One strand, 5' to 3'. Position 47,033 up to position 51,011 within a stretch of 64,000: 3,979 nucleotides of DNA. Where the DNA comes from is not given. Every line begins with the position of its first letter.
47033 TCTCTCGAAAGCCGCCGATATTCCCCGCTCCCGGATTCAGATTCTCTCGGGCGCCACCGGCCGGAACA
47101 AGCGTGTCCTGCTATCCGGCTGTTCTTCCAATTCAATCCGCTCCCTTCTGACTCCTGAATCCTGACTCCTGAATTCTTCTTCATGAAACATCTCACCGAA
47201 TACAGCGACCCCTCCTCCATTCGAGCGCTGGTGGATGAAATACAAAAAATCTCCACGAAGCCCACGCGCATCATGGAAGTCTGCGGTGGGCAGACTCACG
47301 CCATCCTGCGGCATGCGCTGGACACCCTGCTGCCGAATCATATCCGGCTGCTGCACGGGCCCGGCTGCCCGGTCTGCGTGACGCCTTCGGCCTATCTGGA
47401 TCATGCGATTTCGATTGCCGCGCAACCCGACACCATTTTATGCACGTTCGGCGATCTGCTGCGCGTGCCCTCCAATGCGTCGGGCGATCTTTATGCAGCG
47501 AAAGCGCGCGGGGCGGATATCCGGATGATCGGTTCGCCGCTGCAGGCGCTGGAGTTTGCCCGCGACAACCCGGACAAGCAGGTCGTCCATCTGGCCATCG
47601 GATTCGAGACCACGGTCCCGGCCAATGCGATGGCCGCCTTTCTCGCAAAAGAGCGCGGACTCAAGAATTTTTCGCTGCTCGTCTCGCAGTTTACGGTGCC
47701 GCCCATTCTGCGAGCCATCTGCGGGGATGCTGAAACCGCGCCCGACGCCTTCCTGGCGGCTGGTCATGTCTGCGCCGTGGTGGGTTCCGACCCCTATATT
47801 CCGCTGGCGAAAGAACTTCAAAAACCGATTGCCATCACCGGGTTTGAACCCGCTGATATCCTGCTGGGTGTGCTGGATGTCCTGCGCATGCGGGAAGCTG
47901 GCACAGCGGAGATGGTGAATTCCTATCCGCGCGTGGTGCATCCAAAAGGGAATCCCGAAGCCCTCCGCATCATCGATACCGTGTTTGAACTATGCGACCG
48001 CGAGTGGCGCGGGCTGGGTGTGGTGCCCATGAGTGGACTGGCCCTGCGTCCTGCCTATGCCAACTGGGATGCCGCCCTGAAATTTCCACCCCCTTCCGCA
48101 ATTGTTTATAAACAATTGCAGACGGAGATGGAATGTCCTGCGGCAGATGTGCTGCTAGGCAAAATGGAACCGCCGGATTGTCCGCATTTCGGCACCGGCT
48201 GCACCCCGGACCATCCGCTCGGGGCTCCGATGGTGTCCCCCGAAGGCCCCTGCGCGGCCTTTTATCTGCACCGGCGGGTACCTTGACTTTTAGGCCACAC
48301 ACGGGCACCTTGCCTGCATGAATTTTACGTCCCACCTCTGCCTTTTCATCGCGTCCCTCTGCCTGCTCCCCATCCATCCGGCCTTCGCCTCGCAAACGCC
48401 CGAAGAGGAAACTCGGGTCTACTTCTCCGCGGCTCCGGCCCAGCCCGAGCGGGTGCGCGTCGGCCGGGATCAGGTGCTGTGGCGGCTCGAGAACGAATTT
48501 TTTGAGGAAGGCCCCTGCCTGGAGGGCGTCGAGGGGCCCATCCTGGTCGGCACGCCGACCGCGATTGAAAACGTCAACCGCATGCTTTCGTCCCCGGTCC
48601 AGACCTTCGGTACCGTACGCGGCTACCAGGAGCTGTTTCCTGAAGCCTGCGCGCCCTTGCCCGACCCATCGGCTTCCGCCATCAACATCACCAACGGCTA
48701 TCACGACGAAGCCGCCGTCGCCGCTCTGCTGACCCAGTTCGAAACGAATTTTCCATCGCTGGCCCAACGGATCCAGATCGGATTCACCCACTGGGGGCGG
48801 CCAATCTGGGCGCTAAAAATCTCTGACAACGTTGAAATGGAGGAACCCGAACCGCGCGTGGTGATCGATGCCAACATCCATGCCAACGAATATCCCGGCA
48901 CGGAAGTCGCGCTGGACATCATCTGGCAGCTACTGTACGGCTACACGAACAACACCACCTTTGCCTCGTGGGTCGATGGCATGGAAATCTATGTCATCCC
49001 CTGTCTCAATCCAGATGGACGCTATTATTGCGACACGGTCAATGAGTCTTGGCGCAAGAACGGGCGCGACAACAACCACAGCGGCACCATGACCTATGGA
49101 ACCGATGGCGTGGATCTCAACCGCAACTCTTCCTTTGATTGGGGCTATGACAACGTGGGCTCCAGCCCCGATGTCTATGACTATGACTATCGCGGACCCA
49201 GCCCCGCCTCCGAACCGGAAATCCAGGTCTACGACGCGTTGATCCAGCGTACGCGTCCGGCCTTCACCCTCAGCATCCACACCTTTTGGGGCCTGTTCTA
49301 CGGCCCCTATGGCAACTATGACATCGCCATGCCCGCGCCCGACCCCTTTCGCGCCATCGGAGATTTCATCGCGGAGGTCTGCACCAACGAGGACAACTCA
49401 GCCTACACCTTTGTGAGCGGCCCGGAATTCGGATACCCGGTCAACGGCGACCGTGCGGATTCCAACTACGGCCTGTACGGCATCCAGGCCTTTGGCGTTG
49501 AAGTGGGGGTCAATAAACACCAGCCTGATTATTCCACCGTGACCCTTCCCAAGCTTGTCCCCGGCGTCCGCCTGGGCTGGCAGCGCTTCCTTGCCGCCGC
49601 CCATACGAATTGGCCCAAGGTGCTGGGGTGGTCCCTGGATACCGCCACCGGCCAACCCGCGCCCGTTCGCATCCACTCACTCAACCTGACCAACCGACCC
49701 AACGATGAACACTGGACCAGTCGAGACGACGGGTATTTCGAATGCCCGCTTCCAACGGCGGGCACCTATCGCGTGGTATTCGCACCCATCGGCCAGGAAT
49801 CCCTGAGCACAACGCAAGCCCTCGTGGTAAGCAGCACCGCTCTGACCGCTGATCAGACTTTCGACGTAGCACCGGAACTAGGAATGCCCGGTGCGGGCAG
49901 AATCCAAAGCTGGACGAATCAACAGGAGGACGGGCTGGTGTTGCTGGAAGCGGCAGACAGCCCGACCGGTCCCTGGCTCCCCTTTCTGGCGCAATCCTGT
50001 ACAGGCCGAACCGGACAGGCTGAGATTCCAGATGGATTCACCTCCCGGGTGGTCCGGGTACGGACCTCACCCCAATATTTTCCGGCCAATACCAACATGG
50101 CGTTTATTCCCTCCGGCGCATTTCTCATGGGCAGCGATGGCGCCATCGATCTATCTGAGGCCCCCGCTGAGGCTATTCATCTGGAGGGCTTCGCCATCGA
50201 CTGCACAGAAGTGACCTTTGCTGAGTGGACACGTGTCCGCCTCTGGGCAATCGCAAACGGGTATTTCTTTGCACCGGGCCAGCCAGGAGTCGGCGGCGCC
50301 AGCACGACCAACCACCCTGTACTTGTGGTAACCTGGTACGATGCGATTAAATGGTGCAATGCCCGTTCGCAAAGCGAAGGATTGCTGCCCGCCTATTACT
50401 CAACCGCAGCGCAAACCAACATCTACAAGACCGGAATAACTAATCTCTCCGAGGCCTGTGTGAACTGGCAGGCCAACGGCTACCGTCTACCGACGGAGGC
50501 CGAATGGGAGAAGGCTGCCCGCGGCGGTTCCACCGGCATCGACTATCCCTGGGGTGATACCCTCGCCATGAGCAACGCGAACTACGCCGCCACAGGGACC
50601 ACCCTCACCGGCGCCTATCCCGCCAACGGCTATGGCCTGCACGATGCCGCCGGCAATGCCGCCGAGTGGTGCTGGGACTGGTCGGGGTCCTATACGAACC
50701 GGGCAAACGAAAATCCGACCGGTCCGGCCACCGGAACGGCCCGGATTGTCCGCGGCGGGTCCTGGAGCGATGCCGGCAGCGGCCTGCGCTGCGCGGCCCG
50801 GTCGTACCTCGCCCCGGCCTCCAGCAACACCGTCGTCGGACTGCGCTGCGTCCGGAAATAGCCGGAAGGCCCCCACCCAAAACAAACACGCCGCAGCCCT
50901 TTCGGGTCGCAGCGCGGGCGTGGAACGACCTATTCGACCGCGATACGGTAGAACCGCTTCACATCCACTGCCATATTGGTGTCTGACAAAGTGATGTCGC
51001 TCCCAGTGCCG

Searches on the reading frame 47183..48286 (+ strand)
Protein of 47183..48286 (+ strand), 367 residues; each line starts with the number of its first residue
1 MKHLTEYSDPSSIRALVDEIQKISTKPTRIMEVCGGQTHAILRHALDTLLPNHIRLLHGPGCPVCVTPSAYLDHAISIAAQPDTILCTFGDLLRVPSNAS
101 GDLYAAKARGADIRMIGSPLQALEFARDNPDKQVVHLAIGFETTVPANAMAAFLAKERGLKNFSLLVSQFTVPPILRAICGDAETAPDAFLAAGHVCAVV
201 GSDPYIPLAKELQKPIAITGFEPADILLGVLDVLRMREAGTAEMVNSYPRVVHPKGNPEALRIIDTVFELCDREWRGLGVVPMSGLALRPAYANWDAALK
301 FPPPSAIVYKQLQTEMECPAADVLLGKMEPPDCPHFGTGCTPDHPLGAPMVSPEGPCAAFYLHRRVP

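Call 91: search_protein_families(library=pfam, proteins=[window:47183-48286:+], max_evalue=0.0001)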
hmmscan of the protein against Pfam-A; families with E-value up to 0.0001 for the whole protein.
window:47183-48286:+ (367 aa): 1 family
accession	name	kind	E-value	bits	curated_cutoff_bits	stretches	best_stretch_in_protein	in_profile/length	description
PF01924.21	HypD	-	3.6e-132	441.2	25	1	13-362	3-349/351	Hydrogenase formation hypA family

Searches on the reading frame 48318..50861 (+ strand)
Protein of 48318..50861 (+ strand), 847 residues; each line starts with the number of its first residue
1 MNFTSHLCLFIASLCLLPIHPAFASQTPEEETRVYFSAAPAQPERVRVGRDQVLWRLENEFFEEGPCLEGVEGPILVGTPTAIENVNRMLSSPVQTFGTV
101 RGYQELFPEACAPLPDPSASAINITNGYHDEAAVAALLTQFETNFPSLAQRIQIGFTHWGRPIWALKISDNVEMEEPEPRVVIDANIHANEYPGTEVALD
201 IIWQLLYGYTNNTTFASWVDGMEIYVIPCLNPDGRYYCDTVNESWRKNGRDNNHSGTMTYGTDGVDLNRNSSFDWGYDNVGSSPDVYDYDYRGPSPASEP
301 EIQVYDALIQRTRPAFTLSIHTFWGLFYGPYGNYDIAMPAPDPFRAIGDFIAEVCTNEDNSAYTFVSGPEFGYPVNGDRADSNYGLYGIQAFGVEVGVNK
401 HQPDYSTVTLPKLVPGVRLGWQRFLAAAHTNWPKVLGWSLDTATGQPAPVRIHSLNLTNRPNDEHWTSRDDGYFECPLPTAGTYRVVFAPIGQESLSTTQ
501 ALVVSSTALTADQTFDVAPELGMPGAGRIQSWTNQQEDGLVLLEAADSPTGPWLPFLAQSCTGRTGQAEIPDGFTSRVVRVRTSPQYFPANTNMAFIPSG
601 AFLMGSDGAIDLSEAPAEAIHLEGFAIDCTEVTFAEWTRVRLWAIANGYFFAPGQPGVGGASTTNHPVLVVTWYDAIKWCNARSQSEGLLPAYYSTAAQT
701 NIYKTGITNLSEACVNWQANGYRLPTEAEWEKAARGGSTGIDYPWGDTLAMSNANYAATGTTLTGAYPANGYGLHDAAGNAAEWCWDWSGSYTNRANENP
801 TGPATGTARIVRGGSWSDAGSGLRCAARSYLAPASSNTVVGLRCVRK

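Call 72: search_protein_families(library=pfam, proteins=[window:48318-50861:+], max_evalue=0.0001)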
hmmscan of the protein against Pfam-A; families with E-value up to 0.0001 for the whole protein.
window:48318-50861:+ (847 aa): 2 families
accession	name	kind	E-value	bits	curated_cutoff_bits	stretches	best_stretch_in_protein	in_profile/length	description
PF00246.29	Peptidase_M14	-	2e-50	172.5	21.6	1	136-401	3-266/286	Zinc carboxypeptidase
PF03781.23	FGE-sulfatase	-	1.4e-45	156.4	23.3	1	591-846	2-255/255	Sulfatase-modifying factor enzyme 1-like domain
